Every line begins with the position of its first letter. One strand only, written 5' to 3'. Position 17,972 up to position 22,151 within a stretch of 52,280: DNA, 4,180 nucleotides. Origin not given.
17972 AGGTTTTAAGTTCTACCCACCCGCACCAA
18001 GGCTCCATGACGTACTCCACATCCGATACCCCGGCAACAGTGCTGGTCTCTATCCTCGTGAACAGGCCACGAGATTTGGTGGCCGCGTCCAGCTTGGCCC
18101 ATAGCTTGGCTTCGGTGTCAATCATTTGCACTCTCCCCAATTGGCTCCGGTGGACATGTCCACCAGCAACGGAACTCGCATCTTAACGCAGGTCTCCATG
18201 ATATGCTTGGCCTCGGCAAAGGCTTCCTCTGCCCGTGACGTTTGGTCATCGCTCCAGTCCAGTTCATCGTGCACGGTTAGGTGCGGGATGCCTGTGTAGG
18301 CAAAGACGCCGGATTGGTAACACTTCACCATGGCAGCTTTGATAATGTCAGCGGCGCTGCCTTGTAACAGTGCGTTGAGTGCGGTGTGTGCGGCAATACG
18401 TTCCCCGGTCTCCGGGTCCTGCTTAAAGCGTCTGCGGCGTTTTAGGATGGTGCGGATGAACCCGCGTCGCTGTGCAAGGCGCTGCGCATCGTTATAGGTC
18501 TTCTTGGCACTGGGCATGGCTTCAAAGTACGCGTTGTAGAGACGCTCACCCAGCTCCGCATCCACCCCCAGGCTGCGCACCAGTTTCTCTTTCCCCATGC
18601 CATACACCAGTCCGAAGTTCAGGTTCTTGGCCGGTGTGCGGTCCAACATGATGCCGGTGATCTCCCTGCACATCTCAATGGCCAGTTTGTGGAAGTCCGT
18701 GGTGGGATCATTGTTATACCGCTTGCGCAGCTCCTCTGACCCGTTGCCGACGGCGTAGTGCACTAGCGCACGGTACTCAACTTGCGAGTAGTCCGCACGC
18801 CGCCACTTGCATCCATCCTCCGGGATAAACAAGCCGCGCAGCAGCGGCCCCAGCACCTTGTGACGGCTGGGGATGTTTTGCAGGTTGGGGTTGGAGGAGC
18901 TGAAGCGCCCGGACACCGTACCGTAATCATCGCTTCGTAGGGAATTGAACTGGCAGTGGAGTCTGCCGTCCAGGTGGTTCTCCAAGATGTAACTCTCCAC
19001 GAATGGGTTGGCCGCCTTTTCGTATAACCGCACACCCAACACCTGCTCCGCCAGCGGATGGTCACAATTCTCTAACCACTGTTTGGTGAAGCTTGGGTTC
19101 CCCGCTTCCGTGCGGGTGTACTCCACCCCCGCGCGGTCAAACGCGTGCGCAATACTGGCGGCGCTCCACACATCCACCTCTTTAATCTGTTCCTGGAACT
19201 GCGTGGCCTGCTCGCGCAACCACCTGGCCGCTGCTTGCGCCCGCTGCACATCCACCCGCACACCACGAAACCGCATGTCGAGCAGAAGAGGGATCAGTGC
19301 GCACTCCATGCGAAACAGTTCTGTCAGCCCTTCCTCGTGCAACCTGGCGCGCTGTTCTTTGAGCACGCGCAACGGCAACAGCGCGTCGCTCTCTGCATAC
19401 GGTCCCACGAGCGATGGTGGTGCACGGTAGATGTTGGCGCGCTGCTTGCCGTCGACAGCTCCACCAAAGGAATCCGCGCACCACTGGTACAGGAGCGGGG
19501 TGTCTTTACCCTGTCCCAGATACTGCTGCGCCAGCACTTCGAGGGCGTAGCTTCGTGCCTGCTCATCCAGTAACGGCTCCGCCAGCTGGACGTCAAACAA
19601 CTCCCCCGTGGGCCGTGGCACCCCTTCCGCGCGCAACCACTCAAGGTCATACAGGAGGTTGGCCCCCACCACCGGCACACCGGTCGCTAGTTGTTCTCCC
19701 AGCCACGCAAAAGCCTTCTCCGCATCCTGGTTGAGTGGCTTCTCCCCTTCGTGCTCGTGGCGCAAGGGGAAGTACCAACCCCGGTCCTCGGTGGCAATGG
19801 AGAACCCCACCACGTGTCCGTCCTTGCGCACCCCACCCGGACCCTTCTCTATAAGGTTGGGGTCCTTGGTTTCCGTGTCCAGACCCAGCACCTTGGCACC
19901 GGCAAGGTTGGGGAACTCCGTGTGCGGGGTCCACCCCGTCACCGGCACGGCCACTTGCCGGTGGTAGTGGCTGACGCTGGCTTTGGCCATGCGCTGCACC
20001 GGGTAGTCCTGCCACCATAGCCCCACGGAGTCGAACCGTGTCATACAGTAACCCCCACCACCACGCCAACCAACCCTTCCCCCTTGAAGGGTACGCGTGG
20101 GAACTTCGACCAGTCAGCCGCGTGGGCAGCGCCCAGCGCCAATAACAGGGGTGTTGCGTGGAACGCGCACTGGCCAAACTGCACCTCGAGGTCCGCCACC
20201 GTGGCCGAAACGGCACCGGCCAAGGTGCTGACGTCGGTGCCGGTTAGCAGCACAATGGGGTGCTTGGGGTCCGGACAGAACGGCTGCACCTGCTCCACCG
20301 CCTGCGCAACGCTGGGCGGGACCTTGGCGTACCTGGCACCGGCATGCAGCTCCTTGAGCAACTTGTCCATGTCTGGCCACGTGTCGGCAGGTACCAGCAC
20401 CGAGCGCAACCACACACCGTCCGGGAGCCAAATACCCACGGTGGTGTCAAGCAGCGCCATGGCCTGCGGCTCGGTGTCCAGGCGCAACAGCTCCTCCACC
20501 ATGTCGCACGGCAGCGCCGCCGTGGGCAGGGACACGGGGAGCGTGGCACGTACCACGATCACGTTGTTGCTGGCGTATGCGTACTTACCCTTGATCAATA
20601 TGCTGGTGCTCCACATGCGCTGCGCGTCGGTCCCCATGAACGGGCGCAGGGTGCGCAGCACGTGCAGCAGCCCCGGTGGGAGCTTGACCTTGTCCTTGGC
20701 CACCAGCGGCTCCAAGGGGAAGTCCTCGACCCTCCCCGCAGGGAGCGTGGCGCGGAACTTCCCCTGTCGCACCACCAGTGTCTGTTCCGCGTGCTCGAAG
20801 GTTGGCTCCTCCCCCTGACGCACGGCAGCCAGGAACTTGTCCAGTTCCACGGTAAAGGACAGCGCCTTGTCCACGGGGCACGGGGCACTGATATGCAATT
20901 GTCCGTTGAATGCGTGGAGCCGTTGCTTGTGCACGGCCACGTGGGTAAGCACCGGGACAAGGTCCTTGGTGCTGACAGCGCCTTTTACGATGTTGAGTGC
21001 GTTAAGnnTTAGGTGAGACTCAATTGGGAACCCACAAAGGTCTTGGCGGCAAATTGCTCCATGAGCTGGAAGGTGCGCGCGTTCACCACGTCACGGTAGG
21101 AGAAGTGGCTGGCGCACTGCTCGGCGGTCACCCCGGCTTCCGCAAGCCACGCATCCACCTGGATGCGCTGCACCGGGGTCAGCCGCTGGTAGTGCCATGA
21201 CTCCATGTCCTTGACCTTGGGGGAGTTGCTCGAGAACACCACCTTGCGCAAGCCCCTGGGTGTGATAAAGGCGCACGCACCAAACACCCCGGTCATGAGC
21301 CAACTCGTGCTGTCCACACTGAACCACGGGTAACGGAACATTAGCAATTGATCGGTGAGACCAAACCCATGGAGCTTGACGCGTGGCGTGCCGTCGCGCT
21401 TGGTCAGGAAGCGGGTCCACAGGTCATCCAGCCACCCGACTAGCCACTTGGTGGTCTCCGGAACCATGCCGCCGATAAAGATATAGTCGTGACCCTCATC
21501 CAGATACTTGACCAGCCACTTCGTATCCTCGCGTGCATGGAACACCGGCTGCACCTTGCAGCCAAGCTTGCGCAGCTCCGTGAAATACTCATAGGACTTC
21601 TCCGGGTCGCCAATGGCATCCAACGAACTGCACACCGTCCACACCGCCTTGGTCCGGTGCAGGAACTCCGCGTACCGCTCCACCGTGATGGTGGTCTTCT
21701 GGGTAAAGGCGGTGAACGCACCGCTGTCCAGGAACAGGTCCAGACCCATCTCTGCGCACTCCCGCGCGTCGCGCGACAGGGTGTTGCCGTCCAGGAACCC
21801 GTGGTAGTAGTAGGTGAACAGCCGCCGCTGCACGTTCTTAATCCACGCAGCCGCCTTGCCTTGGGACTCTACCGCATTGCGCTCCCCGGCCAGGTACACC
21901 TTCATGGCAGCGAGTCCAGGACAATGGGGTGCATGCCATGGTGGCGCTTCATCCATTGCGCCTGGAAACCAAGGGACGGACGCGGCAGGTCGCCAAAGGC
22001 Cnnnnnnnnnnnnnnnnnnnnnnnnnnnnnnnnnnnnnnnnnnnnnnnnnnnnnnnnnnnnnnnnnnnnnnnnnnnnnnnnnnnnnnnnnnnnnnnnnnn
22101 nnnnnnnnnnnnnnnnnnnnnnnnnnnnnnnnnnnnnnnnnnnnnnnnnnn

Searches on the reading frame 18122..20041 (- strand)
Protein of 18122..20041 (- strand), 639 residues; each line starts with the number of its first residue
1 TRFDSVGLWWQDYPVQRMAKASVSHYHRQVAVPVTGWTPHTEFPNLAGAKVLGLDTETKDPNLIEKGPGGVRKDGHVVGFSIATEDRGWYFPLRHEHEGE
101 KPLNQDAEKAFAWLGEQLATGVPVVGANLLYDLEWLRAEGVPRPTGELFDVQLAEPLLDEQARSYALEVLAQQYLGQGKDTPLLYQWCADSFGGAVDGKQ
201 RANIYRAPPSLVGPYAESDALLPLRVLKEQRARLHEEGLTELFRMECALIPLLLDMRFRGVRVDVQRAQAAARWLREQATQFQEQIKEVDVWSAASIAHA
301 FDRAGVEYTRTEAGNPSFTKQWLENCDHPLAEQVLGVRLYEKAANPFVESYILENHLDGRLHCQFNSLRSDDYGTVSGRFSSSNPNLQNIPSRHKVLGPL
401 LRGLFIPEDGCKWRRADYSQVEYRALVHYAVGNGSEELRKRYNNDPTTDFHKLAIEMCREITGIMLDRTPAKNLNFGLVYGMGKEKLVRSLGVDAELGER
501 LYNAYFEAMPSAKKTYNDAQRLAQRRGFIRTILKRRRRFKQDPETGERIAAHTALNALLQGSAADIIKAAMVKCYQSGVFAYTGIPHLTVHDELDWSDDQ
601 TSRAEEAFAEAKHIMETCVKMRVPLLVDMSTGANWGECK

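Call 16: search_protein_families(library=phrogs, proteins=[window:18122-20041:-], max_evalue=0.001)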
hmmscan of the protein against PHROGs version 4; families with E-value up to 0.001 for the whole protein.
window:18122-20041:- (639 aa): 9 families
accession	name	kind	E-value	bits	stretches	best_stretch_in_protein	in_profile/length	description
phrog_17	-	DNA, RNA and nucleotide metabolism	2.1e-115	388.2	1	36-639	658-1234/1445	DNA polymerase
phrog_15971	-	DNA, RNA and nucleotide metabolism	1.1e-25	91.5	1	253-638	14-375/376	DNA polymerase I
phrog_12241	-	DNA, RNA and nucleotide metabolism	4.9e-21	76.3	2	76-288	145-360/502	DNA polymerase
phrog_5995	-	DNA, RNA and nucleotide metabolism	9.3e-14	52.6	1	477-637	3-177/236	DNA polymerase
phrog_10285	-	DNA, RNA and nucleotide metabolism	2e-13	51.1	1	384-526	29-192/321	DNA polymerase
phrog_2573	-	DNA, RNA and nucleotide metabolism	7.1e-13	49.4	1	468-634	86-273/336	DNA polymerase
phrog_9556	-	DNA, RNA and nucleotide metabolism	3.9e-12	46.9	1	51-289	4-243/441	DNA polymerase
phrog_23226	-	DNA, RNA and nucleotide metabolism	8.8e-05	22.1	0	358-426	291-354/611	DNA polymerase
phrog_6375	-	DNA, RNA and nucleotide metabolism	0.0001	23.3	0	480-574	2-102/204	DNA polymerase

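Call 62: find_related_loci(query=window:18122-20041:-, collection=viral_contigs, flank=10000)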
Query window:18122-20041:- (639 aa) in viral_contigs; peptide patterns used: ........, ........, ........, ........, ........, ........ (x = any residue, [..] = any of these).
4 stretches matched a pattern; 4 encode a relative of the query (tblastn E <= 1e-3); 4 distinct loci.
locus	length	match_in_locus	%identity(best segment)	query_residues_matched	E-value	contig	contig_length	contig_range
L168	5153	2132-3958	39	35-639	2e-123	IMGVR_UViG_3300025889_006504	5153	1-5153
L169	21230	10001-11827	38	35-639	1e-121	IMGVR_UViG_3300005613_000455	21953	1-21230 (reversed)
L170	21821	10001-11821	36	41-639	5e-91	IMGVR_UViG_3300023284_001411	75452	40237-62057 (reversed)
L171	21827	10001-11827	38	35-639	8e-122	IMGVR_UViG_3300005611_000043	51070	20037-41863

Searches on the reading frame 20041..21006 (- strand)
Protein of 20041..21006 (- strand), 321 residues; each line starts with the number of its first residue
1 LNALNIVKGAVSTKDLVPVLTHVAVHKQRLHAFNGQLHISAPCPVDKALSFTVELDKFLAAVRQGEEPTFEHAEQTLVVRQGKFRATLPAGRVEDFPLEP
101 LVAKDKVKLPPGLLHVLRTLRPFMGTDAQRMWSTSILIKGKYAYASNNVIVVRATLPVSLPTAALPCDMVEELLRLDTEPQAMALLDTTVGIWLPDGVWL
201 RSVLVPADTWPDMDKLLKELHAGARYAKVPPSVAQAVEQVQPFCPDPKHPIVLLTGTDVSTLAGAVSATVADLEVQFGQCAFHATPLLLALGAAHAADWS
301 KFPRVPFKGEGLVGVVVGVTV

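Call 16: search_protein_families(library=phrogs, proteins=[window:20041-21006:-], max_evalue=0.001)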
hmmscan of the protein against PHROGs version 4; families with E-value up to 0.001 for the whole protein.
window:20041-21006:- (321 aa): 1 family
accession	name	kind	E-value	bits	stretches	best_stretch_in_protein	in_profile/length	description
phrog_947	-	DNA, RNA and nucleotide metabolism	2.1e-40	139.8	1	2-318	14-362/368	DNA polymerase processivity factor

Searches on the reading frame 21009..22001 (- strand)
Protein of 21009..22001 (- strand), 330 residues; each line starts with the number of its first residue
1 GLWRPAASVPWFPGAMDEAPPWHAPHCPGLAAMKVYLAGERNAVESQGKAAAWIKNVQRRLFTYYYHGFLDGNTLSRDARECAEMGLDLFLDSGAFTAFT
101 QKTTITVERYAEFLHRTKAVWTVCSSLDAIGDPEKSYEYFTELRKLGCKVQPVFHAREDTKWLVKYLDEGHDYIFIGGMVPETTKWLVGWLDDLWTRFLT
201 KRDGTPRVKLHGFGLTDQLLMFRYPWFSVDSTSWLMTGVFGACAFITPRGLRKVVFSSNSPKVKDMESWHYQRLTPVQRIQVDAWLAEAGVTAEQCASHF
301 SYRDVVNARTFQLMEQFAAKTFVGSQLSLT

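Call 15: search_protein_families(library=phrogs, proteins=[window:21009-22001:-], max_evalue=0.001)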
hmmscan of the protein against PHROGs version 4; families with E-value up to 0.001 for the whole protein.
window:21009-22001:- (330 aa): 2 families
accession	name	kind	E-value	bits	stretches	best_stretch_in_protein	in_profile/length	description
phrog_887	-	moron, auxiliary metabolic gene and host takeover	5.3e-47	161.9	1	32-316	9-279/509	queuine tRNA-ribosyltransferase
phrog_7068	-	moron, auxiliary metabolic gene and host takeover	6.6e-19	69.1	1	86-256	25-192/346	queuine tRNA-ribosyltransferase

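Call 61: find_related_loci(query=window:21009-22001:-, collection=viral_contigs, flank=3000)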
Query window:21009-22001:- (330 aa) in viral_contigs; peptide patterns used: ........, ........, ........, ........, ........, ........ (x = any residue, [..] = any of these).
4 stretches matched a pattern, but none encodes a relative of the query by tblastn (E <= 1e-3).
